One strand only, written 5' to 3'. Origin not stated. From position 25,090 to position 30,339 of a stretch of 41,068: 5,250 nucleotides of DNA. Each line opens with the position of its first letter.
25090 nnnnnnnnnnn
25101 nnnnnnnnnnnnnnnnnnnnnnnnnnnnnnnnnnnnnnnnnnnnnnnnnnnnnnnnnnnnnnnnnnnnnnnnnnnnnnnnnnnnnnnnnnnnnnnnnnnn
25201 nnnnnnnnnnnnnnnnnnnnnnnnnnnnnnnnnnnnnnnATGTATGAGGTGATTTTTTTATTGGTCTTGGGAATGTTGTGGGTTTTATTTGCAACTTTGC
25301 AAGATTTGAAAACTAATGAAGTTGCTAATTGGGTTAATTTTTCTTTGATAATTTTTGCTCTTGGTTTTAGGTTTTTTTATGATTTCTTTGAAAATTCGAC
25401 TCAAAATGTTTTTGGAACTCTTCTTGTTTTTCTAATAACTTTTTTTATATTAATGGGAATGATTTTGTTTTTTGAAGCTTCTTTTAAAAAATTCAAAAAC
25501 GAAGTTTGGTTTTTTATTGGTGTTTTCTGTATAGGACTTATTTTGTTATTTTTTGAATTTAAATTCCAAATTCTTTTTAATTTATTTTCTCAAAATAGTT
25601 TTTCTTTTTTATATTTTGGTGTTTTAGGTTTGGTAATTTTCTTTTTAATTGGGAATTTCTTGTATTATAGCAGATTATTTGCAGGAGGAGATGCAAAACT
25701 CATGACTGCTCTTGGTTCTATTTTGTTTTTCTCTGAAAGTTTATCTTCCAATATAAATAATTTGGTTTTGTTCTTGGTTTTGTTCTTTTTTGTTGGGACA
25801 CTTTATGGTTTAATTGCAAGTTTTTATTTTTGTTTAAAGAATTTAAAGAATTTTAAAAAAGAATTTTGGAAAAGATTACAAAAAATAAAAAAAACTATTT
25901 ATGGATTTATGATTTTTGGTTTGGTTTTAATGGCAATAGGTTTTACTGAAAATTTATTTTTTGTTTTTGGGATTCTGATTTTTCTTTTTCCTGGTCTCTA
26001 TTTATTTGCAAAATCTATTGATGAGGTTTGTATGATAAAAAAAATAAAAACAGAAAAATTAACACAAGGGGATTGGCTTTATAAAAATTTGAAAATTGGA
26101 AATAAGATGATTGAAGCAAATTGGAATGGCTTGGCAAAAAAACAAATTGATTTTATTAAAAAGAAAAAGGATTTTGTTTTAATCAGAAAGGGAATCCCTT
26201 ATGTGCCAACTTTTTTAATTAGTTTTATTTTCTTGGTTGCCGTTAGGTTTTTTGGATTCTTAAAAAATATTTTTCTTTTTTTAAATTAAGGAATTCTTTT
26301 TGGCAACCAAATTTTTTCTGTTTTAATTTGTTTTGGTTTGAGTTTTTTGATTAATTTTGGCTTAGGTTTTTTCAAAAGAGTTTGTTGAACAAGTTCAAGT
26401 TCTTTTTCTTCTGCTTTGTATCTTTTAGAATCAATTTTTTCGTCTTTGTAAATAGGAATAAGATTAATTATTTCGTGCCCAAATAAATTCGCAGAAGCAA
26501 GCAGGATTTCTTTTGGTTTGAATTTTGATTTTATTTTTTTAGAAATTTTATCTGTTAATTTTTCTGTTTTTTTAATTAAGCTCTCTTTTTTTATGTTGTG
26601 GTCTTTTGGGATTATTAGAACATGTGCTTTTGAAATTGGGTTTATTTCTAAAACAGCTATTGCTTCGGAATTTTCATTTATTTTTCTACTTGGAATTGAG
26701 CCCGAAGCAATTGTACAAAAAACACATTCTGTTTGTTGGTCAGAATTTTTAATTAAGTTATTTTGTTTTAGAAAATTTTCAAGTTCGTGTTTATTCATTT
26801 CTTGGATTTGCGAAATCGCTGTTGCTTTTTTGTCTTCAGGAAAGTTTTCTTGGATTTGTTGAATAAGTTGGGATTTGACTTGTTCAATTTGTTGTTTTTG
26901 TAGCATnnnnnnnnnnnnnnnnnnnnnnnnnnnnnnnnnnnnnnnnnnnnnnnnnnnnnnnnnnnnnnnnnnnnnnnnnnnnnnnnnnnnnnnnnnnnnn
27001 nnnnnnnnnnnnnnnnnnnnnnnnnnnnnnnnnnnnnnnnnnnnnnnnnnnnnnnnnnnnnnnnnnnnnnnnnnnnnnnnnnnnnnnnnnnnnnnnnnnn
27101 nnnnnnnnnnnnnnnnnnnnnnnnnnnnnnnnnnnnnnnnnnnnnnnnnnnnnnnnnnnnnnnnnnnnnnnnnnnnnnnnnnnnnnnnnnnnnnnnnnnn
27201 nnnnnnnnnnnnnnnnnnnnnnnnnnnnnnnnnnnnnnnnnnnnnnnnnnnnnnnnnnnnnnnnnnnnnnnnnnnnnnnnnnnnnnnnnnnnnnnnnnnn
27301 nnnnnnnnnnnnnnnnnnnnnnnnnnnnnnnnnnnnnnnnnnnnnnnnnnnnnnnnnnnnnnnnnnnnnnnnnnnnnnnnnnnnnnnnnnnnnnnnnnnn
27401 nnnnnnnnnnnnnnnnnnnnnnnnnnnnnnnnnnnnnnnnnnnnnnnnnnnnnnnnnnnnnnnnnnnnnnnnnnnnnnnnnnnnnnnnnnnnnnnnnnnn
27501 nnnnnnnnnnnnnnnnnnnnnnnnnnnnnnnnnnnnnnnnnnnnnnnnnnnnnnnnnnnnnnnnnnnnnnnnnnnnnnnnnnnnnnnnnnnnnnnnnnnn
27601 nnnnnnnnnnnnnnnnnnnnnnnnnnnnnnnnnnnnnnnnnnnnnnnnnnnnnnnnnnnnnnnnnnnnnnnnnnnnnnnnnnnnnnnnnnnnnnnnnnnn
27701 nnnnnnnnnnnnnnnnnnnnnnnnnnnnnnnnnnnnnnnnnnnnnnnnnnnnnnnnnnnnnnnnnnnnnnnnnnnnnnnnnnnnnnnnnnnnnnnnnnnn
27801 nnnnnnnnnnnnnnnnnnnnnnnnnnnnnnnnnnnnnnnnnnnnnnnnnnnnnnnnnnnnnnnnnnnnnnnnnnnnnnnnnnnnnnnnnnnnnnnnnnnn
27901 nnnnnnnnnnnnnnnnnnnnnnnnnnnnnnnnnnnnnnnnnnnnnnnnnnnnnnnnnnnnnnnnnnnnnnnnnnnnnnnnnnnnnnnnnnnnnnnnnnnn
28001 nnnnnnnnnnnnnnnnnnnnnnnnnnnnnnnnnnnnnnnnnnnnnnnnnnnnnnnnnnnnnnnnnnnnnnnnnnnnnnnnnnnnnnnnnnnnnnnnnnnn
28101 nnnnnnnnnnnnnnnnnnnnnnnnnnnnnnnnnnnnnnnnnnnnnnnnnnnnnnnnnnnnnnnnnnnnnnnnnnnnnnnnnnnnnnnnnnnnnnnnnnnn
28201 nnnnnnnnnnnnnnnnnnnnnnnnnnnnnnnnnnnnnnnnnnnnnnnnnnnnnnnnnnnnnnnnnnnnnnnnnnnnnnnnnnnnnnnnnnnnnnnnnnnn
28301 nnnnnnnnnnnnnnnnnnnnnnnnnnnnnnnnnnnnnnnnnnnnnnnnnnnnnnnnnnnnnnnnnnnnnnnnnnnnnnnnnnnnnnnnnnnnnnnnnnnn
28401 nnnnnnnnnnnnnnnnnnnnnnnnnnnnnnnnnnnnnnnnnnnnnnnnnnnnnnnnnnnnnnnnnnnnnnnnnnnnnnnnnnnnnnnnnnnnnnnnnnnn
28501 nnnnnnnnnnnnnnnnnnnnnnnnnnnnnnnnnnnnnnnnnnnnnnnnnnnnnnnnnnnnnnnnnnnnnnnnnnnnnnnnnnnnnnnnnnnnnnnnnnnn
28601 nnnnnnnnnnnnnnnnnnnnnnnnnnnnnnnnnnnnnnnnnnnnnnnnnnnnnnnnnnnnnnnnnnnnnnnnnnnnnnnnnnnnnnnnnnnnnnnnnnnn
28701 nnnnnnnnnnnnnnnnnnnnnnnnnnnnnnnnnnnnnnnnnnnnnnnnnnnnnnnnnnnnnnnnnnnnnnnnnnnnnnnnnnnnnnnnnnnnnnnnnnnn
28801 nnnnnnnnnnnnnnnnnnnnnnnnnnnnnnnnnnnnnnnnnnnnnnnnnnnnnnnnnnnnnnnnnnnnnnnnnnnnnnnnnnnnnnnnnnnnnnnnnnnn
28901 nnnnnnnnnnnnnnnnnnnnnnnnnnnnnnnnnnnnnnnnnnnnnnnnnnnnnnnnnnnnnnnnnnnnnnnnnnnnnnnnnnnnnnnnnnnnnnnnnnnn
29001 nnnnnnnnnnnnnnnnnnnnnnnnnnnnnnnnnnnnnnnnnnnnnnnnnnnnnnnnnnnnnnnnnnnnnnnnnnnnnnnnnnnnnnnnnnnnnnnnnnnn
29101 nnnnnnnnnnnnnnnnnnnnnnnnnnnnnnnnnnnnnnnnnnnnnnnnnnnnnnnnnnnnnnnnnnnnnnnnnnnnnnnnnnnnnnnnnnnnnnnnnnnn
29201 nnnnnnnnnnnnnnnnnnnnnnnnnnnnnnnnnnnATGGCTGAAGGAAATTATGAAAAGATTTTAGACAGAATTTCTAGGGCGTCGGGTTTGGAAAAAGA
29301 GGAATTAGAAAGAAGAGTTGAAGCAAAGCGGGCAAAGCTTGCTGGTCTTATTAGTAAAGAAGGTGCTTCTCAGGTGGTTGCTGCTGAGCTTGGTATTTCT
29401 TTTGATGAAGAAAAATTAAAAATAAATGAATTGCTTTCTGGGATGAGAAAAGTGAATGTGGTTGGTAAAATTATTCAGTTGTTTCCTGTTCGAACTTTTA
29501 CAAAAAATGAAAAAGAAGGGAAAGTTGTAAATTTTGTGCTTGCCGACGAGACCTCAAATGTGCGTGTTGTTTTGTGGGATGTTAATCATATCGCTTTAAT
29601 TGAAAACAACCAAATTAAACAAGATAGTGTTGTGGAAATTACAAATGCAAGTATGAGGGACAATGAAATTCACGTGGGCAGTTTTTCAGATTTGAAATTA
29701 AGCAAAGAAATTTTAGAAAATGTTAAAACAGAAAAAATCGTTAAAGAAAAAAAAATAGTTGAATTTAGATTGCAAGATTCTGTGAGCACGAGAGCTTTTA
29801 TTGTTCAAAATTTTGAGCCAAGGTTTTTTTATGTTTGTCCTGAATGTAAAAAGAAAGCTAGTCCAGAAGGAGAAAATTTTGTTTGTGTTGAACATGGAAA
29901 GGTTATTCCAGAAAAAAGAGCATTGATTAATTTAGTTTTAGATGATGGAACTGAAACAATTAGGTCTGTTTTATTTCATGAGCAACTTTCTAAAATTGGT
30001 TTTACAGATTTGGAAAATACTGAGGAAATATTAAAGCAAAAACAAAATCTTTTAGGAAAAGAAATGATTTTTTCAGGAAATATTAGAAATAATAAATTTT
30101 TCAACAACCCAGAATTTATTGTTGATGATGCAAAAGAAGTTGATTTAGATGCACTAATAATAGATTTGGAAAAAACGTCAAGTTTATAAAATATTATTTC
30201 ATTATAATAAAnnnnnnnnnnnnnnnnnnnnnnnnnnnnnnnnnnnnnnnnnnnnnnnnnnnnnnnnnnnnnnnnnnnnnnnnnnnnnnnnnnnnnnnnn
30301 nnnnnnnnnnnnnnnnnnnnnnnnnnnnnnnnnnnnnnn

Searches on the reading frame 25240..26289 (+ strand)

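Call 12: search_protein_families(library=pfam, proteins=[window:25240-26289:+], max_evalue=0.01)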
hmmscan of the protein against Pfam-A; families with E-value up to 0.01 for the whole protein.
window:25240-26289:+ (349 aa): 1 family
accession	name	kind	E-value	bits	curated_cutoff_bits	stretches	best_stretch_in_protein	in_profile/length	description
PF01478.23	Peptidase_A24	-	1e-06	29.6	26.5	2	95-191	28-104/104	Type IV leader peptidase family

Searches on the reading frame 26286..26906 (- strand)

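Call 73: search_protein_families(library=pfam, proteins=[window:26286-26906:-], max_evalue=0.01)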
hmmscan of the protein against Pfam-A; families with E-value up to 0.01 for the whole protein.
window:26286-26906:- (206 aa): 3 families
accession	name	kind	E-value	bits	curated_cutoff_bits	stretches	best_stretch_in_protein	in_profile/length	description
PF11969.13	DcpS_C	-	1.2e-07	32.6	24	1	60-130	1-71/114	Scavenger mRNA decapping enzyme C-term binding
PF01230.28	HIT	-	5.4e-07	30.6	21.5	1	70-135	3-72/98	HIT domain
PF04677.20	CwfJ_C_1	-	0.0074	16.6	21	0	50-122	3-72/122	Protein similar to CwfJ C-terminus 1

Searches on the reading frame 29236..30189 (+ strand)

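Call 12: search_protein_families(library=pfam, proteins=[window:29236-30189:+], max_evalue=0.01)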
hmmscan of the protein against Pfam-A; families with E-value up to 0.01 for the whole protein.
window:29236-30189:+ (317 aa): 5 families
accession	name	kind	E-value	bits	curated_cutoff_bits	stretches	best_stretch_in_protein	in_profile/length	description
PF01336.31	tRNA_anti-codon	-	9.6e-08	32.3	27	1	75-136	3-54/75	OB-fold nucleic acid binding domain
PF25507.1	OB_POT1A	-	2.5e-05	24.5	27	0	225-294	51-113/127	POT1A-like, OB fold domain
PF09999.14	DUF2240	-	9.8e-05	22.5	22.3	1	5-57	86-138/144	Uncharacterized protein conserved in archaea (DUF2240)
PF24903.1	OB_MEIOB_N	-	0.0013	18.5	27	1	58-142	3-91/140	MEIOB, N-terminal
PF08646.16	Rep_fac-A_C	-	0.0066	16.7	28.5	0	185-270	4-95/146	Replication factor-A C terminal domain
